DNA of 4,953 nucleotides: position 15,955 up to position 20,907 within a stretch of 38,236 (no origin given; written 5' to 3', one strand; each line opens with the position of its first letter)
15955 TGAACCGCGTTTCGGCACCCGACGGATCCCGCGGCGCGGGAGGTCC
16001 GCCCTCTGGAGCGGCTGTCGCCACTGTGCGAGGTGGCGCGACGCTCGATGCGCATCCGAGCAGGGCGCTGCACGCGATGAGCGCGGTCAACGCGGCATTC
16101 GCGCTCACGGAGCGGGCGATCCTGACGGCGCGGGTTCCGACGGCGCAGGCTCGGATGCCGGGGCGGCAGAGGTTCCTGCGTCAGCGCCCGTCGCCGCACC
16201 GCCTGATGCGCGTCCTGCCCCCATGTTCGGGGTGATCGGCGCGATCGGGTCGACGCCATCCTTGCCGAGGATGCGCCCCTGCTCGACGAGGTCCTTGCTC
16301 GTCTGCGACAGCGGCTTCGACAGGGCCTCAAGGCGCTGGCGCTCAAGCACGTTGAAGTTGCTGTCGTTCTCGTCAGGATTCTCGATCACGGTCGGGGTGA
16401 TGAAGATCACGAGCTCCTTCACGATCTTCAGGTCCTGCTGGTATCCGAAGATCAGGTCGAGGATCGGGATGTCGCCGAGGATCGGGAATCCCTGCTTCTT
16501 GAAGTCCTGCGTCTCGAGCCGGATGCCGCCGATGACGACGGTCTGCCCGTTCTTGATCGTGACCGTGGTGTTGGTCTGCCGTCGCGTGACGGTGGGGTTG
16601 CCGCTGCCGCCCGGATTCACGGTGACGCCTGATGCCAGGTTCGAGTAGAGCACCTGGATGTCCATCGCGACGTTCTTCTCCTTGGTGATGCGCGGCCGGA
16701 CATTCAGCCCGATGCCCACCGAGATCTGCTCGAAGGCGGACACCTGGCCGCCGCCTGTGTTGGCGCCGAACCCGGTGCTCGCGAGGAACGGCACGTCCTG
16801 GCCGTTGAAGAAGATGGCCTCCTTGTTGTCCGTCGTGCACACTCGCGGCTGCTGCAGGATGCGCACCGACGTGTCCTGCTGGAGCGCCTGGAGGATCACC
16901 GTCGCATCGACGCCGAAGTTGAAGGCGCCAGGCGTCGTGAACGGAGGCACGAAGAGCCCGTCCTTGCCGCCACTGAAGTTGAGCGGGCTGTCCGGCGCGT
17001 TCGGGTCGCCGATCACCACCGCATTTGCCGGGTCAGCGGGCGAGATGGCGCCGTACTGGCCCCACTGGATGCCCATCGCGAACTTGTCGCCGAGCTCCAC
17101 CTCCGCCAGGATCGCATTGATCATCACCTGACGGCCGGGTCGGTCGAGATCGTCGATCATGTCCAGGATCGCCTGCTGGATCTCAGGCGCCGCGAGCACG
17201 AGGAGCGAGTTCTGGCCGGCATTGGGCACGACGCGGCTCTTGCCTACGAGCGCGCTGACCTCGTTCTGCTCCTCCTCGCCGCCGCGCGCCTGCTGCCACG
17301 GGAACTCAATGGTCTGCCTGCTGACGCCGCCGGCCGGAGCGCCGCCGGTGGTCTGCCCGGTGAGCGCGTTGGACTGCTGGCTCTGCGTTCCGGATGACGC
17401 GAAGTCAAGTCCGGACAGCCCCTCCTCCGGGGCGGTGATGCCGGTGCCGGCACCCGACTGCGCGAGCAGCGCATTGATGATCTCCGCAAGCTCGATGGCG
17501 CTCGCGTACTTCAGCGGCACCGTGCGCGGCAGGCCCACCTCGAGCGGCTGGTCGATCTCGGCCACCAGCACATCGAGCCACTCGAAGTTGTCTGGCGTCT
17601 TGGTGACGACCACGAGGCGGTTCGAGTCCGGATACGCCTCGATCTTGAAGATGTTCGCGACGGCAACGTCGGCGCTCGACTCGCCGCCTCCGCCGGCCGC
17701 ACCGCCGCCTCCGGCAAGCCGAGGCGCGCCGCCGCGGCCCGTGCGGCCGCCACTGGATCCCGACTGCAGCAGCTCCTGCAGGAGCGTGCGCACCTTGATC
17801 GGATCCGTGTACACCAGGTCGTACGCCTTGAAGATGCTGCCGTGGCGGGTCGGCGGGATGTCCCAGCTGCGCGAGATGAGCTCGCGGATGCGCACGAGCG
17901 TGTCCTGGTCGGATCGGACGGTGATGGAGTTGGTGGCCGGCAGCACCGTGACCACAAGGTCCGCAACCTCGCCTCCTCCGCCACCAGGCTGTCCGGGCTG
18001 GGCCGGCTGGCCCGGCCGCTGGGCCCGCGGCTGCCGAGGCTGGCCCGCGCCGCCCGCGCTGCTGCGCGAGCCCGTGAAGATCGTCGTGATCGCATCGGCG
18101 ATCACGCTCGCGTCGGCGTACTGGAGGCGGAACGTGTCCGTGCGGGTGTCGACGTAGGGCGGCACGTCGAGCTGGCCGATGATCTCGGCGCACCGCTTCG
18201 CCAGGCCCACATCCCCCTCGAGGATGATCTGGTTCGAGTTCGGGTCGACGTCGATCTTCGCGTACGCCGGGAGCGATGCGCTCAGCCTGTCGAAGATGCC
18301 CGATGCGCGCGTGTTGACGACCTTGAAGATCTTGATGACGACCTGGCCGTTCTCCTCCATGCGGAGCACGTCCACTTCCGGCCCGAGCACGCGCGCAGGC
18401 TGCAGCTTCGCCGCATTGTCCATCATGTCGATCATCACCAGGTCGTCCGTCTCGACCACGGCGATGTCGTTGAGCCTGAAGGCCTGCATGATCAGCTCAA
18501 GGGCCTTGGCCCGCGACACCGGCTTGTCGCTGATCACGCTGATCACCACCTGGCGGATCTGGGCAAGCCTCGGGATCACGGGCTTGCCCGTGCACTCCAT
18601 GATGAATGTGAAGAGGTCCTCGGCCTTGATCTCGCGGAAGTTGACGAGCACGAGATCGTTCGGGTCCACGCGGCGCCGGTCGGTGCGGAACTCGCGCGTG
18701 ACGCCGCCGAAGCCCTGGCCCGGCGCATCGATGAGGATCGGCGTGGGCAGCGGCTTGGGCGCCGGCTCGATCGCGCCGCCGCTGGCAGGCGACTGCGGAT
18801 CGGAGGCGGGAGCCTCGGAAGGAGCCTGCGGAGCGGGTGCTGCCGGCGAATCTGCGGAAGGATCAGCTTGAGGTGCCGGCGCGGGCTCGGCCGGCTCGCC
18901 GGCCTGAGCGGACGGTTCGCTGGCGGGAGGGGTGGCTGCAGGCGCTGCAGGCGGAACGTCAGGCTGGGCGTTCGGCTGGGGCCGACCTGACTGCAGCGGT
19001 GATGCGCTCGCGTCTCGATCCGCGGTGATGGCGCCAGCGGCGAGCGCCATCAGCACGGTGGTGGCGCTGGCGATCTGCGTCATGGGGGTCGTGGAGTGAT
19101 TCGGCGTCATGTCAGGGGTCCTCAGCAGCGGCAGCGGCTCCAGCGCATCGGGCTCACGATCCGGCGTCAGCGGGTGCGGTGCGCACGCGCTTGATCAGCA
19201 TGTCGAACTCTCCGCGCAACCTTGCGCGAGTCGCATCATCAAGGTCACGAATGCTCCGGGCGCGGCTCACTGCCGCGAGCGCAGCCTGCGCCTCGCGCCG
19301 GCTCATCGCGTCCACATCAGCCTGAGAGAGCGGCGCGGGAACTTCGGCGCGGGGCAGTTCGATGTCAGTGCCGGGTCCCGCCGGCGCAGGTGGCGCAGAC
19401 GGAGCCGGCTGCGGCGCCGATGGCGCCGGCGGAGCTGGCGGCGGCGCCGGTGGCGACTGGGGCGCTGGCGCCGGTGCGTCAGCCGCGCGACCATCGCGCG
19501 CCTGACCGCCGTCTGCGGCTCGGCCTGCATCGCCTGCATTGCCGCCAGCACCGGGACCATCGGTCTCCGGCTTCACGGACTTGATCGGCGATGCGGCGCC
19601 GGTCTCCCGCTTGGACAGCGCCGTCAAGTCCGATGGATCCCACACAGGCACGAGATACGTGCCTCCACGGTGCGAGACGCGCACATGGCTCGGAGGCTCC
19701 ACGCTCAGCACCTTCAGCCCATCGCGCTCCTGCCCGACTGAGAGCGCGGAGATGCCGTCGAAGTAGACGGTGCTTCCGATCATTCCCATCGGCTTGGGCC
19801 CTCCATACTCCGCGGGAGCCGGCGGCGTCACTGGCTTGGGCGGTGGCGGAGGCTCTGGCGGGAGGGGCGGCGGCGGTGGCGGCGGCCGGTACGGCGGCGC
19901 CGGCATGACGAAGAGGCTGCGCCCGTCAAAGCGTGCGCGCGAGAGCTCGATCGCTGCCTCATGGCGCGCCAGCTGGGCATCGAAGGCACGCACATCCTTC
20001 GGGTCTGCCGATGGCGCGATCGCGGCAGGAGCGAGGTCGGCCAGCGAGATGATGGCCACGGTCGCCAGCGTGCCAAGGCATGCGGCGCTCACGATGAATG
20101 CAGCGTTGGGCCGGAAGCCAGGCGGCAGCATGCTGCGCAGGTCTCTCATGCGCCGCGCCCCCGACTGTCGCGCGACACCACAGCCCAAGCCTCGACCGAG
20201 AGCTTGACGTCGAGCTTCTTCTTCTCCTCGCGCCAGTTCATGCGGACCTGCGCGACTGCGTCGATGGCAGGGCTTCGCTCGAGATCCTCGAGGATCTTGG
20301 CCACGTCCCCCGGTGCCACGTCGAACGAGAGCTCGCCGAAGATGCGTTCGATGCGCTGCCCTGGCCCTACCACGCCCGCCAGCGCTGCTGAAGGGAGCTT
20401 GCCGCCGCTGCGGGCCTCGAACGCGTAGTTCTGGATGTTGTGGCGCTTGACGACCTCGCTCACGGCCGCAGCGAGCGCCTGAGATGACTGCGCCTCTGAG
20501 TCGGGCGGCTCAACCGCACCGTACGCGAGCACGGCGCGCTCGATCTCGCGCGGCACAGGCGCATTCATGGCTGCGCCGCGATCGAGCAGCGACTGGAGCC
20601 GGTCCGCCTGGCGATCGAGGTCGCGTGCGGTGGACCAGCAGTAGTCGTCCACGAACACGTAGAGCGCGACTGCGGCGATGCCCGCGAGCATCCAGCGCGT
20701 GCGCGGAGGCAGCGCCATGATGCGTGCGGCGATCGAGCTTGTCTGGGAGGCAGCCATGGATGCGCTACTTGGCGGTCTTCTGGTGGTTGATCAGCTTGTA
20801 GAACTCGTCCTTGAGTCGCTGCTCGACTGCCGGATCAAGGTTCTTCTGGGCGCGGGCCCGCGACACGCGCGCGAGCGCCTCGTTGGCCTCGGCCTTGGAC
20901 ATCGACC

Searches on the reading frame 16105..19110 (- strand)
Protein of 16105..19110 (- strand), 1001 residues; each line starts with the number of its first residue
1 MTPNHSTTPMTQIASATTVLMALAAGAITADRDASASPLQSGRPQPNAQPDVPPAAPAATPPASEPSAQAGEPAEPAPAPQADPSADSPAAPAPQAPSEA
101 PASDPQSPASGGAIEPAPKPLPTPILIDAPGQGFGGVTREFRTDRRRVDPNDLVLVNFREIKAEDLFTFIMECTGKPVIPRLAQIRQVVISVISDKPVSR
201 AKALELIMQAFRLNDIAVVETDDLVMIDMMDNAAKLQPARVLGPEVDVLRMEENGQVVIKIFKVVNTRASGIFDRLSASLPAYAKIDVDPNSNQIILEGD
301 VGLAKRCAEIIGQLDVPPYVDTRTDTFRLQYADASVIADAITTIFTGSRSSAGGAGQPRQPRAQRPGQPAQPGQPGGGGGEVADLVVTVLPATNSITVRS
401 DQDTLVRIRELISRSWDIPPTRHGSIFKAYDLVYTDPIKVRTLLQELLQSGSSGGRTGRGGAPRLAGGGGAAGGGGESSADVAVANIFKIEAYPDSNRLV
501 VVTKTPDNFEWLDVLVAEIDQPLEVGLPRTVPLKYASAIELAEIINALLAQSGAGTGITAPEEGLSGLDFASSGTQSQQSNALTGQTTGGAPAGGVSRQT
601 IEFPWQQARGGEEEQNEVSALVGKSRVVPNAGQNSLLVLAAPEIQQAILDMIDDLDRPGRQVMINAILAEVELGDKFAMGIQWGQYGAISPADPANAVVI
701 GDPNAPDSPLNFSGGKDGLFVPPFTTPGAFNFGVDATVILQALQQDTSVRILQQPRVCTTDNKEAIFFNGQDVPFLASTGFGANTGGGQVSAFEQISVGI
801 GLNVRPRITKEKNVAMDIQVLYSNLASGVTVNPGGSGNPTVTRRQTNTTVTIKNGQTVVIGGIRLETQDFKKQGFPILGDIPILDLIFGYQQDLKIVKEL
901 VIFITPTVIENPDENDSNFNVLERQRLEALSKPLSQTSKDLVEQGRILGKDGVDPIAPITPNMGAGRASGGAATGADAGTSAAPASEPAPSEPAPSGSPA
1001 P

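Call 8: search_protein_families(library=pfam, proteins=[window:16105-19110:-], max_evalue=0.01)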
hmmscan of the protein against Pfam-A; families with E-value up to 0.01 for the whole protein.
window:16105-19110:- (1001 aa): 3 families
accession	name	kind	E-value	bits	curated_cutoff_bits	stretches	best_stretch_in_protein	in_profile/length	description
PF00263.26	Secretin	-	1.2e-43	149.1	27.5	1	742-910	1-169/169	Bacterial type II and III secretion system protein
PF03958.22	Secretin_N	-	1.1e-32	112.5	28.2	4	529-661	2-69/69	Bacterial type II/III secretion system short domain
PF21305.2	type_II_gspD_N0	-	0.0021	18.3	27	1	156-224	1-68/71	GspD-like, N0 domain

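Call 9: search_protein_families(library=ncbifam, proteins=[window:16105-19110:-], max_evalue=0.01)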
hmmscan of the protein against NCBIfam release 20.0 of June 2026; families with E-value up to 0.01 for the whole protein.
window:16105-19110:- (1001 aa): 9 families
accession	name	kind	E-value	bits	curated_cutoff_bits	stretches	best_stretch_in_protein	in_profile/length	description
TIGR02517.1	type_II_gspD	equivalog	6.6e-102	341.9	351.35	2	489-916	196-597/600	type II secretion system secretin GspD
TIGR02515.1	IV_pilus_PilQ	subfamily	3.2e-51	174.7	284.35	1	608-910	128-428/428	type IV pilus secretin PilQ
TIGR02519.1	pilus_MshL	equivalog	1.1e-35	123.1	250.2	1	635-909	9-290/290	pilus (MSHA type) biogenesis protein MshL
TIGR02516.1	type_III_yscC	equivalog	1.5e-34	119.4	238.45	1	619-910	193-462/463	type III secretion system outer membrane ring subunit SctC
NF010083.0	PRK13568.1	equivalog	3.1e-27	95.4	554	1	621-910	148-418/419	DNA uptake porin HofQ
NF007851.2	PRK10560.1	exception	2.9e-14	52.7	598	1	630-910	149-410/412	DNA uptake porin HofQ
NF011873.0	PRK15346.1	equivalog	4e-14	52.2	524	1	738-892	331-477/499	EscC/YscC/HrcC family type III secretion system outer membrane ring protein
TIGR02520.1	pilus_B_mal_scr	equivalog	1.5e-12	46.9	287.65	1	572-908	183-513/513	PilN family type IVB pilus formation outer membrane protein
NF042912.1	Amuc_1098_fam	equivalog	1e-11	43.7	750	1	838-910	725-797/805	Amuc_1098 family type IV pilus outer membrane protein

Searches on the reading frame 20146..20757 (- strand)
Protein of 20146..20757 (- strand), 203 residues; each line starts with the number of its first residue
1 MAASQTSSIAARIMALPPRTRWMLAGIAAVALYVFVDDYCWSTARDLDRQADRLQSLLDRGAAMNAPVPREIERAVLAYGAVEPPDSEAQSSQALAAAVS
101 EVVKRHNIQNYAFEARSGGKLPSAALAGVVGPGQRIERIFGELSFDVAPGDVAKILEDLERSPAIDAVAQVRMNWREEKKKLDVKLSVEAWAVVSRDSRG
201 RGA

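Call 8: search_protein_families(library=pfam, proteins=[window:20146-20757:-], max_evalue=0.01)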
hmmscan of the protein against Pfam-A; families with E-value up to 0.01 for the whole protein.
window:20146-20757:- (203 aa): 1 family
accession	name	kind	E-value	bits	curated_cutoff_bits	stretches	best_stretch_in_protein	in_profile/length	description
PF04612.17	T2SSM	-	0.00016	22.3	27.8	1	10-117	5-105/160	Type II secretion system (T2SS), protein M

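Call 9: search_protein_families(library=ncbifam, proteins=[window:20146-20757:-], max_evalue=0.01)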
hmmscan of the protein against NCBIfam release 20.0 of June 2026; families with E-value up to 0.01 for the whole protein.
window:20146-20757:- (203 aa): 1 family
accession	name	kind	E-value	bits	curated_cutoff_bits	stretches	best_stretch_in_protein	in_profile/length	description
NF040576.1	T2SS_GspM_XpsM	equivalog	0.0011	18.7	60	1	22-174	5-151/180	type II secretion system protein GspM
